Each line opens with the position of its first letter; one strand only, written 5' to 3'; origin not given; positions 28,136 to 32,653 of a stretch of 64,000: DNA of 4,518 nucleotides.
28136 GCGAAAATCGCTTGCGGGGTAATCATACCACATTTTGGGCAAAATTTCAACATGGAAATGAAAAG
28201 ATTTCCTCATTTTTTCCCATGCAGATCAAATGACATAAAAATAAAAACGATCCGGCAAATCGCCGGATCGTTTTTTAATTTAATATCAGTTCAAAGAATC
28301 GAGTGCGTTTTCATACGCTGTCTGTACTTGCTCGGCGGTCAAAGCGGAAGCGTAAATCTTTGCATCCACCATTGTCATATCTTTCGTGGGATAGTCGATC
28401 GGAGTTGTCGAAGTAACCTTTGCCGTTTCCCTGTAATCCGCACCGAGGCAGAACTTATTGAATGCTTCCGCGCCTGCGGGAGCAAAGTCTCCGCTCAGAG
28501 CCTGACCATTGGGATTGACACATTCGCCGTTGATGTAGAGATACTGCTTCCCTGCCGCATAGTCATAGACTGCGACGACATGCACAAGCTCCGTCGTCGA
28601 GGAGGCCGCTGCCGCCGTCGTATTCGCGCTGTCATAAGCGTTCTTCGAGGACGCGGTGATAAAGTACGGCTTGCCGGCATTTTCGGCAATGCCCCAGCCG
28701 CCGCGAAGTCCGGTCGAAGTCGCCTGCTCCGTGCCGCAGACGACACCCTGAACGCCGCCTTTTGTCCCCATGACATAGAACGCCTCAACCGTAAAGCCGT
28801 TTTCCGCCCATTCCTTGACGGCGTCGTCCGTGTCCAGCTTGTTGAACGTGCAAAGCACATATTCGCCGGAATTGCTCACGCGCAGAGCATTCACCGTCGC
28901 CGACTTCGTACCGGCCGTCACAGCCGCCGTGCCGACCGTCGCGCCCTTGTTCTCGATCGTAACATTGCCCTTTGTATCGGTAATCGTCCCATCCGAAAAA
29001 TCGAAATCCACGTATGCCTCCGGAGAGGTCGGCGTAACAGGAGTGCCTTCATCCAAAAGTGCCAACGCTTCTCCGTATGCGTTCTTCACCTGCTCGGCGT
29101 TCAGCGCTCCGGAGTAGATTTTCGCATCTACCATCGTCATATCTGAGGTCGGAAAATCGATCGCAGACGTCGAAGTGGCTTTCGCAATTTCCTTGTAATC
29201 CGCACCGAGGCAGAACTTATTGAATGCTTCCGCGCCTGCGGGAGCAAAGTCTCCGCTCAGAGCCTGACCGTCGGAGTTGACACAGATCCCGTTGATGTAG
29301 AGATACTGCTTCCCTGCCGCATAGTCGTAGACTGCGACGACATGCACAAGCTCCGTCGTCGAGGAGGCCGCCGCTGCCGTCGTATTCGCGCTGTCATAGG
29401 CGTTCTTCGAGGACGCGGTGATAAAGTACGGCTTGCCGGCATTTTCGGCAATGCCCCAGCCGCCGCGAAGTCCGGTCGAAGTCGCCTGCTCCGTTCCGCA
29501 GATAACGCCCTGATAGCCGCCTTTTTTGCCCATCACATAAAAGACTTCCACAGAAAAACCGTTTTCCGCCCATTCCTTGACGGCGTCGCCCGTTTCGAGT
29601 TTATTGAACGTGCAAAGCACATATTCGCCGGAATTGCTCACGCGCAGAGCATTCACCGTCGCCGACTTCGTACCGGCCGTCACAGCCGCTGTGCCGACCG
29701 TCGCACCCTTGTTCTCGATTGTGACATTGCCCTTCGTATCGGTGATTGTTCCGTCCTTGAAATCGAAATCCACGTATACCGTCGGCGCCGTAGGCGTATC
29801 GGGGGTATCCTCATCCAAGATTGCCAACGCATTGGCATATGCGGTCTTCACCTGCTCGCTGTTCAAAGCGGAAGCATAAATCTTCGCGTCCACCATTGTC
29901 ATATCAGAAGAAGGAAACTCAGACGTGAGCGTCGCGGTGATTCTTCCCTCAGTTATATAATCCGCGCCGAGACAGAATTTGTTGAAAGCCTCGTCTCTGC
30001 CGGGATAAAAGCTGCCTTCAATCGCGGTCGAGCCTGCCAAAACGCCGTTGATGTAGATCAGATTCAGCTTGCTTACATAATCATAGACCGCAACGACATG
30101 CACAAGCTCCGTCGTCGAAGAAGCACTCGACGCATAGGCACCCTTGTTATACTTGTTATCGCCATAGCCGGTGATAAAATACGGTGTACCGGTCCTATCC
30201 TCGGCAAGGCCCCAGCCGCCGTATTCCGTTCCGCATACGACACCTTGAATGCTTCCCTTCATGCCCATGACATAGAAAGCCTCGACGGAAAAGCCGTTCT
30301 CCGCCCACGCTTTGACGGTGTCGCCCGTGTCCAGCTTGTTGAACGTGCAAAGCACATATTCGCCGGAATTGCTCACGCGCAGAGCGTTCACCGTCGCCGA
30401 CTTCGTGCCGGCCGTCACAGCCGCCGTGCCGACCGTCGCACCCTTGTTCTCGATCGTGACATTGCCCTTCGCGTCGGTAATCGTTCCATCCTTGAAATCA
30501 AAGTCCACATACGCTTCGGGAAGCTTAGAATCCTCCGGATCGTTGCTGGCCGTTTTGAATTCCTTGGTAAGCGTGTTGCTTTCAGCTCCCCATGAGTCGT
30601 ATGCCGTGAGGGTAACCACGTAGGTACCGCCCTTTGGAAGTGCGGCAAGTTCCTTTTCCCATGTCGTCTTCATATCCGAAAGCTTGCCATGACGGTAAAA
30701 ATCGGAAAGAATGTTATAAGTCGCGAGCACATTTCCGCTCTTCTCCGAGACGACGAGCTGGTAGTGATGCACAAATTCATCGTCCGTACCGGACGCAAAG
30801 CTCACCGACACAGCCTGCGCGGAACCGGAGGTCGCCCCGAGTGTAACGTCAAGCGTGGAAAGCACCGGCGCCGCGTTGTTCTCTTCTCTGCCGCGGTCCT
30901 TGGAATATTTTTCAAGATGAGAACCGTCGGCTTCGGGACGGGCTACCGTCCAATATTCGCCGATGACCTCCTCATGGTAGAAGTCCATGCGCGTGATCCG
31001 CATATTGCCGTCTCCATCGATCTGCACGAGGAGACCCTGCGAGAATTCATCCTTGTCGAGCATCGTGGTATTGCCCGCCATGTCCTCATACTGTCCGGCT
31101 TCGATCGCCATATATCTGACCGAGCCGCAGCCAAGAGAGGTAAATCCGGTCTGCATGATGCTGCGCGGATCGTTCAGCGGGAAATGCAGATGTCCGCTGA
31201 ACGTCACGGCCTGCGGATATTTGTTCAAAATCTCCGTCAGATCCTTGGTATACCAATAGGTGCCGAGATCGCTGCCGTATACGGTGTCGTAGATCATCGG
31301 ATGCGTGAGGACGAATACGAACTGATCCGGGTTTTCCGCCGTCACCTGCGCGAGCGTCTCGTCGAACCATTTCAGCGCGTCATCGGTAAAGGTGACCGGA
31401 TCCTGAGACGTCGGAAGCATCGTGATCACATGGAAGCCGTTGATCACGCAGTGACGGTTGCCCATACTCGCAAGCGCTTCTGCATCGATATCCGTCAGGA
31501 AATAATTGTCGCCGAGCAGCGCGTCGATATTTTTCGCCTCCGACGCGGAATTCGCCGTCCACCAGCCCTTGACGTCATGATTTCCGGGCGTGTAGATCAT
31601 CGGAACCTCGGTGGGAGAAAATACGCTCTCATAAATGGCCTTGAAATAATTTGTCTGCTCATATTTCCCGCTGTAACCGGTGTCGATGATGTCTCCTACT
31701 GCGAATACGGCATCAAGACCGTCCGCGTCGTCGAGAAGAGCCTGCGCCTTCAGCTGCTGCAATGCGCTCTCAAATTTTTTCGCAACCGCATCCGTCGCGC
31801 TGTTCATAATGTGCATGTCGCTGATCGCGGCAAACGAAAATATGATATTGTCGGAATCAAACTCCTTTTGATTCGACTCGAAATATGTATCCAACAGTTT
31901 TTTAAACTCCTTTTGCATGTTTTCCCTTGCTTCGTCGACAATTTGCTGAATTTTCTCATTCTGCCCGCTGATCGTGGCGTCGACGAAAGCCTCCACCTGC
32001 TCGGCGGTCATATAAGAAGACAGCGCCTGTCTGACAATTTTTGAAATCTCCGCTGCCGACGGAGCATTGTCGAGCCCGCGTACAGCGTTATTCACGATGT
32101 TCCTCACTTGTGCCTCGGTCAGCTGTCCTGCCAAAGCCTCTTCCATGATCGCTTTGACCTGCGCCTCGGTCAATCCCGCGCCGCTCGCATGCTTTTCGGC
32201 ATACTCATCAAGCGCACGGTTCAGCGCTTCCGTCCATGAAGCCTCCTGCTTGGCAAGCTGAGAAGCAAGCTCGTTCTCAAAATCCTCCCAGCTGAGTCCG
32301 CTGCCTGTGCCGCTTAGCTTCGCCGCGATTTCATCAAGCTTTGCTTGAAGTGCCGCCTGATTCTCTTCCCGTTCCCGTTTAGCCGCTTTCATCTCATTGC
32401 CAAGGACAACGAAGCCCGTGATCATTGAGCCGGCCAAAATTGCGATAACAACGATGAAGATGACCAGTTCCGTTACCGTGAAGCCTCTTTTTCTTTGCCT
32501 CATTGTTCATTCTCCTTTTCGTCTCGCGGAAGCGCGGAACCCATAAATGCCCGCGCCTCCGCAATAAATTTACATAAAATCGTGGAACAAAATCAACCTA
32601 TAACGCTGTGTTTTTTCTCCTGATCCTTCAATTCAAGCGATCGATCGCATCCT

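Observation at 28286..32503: Roughly 150-kDa modular pilin-like protein: prepilin signal fused to a metallophosphoesterase and three LamG lectin-like modules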

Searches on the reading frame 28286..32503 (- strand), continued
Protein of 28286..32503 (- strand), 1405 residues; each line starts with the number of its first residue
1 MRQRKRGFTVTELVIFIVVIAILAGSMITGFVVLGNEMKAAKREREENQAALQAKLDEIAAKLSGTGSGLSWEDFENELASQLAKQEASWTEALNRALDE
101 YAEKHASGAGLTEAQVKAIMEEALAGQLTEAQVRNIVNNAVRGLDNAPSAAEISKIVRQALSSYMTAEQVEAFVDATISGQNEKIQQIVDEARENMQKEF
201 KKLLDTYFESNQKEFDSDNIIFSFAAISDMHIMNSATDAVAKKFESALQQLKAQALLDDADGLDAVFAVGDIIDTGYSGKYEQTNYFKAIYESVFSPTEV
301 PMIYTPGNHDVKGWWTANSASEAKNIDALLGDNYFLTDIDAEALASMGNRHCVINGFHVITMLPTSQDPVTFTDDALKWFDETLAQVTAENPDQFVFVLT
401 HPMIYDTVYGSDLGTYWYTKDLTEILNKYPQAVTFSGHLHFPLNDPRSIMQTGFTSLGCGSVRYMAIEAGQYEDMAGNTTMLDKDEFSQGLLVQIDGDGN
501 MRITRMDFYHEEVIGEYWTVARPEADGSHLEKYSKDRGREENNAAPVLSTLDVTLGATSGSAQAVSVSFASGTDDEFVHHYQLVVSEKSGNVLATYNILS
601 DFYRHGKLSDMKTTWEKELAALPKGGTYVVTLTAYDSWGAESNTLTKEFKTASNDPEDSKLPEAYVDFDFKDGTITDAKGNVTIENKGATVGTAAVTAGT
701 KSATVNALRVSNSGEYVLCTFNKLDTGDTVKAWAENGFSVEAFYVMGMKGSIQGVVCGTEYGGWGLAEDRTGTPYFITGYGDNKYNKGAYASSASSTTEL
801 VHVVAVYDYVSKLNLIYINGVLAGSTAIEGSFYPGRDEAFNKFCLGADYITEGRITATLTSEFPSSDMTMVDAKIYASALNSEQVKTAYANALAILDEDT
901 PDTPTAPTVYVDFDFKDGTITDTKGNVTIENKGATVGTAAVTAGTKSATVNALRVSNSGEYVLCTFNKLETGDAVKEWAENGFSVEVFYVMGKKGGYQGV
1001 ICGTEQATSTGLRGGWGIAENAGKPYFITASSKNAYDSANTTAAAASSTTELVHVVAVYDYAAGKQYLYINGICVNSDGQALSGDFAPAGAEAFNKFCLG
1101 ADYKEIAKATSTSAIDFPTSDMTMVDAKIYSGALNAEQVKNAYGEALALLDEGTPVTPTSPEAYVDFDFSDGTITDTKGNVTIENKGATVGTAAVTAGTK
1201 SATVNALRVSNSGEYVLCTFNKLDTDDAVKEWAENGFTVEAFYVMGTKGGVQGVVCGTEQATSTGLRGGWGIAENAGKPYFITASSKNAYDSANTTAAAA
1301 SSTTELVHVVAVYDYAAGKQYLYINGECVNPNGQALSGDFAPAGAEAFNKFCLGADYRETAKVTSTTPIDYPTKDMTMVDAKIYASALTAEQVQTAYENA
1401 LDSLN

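Call 25: find_encoding_contigs(protein=P0003, flank=10000, max_places=4)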
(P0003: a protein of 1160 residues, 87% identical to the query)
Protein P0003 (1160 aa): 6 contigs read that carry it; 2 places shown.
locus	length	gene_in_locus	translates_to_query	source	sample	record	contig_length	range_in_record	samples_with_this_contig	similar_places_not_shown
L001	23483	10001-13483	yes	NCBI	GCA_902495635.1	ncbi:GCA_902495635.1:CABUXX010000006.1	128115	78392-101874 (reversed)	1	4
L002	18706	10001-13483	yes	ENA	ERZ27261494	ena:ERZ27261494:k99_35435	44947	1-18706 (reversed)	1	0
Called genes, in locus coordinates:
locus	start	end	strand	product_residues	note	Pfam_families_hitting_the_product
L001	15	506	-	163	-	-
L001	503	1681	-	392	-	-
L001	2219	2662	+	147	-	PF12802:MarR_2, PF01047:MarR, PF13412:HTH_24 (weak), PF22381:Staph_reg_Sar_Rot (weak)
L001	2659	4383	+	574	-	PF00664:ABC_membrane, PF00005:ABC_tran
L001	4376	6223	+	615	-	PF00664:ABC_membrane, PF02463:SMC_N (faint), PF00005:ABC_tran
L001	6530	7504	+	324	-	PF13385:Laminin_G_3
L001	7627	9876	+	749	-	PF00149:Metallophos, PF13385:Laminin_G_3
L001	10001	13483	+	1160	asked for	PF00149:Metallophos, PF13385:Laminin_G_3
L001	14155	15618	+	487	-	PF07501:G5, PF01551:Peptidase_M23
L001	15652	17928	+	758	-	PF06165:GH94_b-supersand, PF17167:Glyco_hydro_94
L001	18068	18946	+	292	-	PF02517:Rce1-like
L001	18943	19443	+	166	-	PF00383:dCMP_cyt_deam_1, PF14437:MafB19-deam, PF14439:Bd3614-deam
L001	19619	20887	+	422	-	PF11258:DUF3048, PF17479:DUF3048_C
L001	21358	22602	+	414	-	PF01979:Amidohydro_1, PF12890:DHOase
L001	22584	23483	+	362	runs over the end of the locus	PF00988:CPSase_sm_chain, PF00117:GATase, PF07722:Peptidase_C26 (faint)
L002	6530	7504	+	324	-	PF13385:Laminin_G_3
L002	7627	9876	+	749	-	PF00149:Metallophos, PF13385:Laminin_G_3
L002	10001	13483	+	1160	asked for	PF00149:Metallophos, PF13385:Laminin_G_3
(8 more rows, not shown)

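Call 26: find_encoding_contigs(protein=P0007, flank=10000, max_places=3)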
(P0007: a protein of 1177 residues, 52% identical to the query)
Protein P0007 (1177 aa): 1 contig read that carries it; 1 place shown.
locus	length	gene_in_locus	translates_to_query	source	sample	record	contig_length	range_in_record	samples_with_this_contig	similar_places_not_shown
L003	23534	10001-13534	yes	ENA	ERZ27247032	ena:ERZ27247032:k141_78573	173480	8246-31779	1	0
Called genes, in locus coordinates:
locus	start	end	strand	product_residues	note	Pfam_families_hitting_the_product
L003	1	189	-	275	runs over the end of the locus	PF01522:Polysacc_deac_1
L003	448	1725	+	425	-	PF03572:Peptidase_S41 (weak)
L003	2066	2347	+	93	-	-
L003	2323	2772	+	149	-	-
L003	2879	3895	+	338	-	PF01073:3Beta_HSD, PF01370:Epimerase, PF02719:Polysacc_synt_2, PF04321:RmlD_sub_bind, PF16363:GDP_Man_Dehyd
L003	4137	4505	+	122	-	-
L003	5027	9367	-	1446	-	PF09479:Flg_new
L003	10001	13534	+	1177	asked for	PF00149:Metallophos, PF13385:Laminin_G_3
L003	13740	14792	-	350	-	PF01073:3Beta_HSD, PF01370:Epimerase, PF02719:Polysacc_synt_2 (weak), PF04321:RmlD_sub_bind, PF05368:NmrA (weak), PF07993:NAD_binding_4, PF13460:NAD_binding_10, PF16363:GDP_Man_Dehyd, +1 more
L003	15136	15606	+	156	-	PF14278:TetR_C_8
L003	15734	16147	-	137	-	-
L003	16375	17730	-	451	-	PF01120:Alpha_L_fucos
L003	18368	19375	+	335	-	PF03590:AsnA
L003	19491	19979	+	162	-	-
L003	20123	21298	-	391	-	PF05448:AXE1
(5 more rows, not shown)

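Call 70: find_encoding_contigs(protein=P0114, flank=10000, max_places=2)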
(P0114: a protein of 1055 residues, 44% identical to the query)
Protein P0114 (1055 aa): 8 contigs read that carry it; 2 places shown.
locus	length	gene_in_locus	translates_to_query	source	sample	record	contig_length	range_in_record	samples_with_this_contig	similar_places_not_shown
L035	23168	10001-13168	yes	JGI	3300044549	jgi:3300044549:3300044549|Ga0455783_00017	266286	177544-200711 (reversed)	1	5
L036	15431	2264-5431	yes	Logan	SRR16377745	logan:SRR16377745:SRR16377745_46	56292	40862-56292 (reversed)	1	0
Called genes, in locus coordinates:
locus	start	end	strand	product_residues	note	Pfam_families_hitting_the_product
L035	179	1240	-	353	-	PF00356:LacI (faint), PF00532:Peripla_BP_1, PF13407:Peripla_BP_4, PF13377:Peripla_BP_3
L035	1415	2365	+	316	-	PF00294:PfkB, PF08543:Phos_pyr_kin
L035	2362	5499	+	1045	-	PF13620:CarboxypepD_reg, PF13715:CarbopepD_reg_2, PF07715:Plug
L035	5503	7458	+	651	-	PF14322:SusD-like_3, PF07980:SusD_RagB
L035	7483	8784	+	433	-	PF16323:DUF4959, PF17166:DUF5126, PF16391:DUF5000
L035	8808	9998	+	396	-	PF16389:DUF4998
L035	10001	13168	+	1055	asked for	PF16378:DUF4988, PF00149:Metallophos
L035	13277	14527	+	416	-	PF19190:BACON_2, PF13004:BACON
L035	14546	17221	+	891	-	PF07581:Glug (faint)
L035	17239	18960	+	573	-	-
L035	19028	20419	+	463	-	PF00149:Metallophos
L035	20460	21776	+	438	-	PF01120:Alpha_L_fucos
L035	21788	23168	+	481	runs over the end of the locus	PF03629:SASA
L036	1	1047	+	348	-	?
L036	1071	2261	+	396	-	PF16389:DUF4998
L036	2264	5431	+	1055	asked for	PF16378:DUF4988, PF00149:Metallophos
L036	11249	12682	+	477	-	PF00149:Metallophos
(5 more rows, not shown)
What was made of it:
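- Closest known: GpdQ glycerophosphodiesterase, Rv0805 and purple acid phosphatases. Different: This family has its own C-terminal FN3 domain and sits among glycan-utilisation genes (call 70).
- A Bacteroidales homolog lies in a SusC/SusD locus with a fucosidase and a sialate esterase, which points to a glycan substrate (call 70).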

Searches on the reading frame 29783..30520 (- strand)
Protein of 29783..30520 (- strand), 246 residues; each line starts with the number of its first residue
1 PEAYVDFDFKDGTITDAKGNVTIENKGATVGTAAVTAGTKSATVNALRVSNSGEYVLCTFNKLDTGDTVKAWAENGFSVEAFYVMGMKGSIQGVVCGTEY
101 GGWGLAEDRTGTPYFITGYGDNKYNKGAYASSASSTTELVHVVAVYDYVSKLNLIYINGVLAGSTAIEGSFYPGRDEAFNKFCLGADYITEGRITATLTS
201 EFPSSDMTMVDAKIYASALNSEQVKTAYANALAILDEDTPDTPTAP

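Call 90: search_solved_structures(query=A9, max_evalue=1)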
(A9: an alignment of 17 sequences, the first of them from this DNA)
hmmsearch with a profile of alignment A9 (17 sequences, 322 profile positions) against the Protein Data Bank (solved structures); distinct sequences matched with E-value up to 1: 3.
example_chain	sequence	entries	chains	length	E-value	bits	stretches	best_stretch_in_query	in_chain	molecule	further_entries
5kca_A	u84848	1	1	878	0.097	15.1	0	225-249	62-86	Cerebellin-1,Cerebellin-1,Cerebellin-1,Glutamate receptor ionotropic, delta-2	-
4qvs_A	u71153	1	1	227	0.24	13.8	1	208-313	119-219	S-layer domain-containing protein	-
4c1w_A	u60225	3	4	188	0.46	12.8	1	236-312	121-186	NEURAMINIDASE | SIALIDASE A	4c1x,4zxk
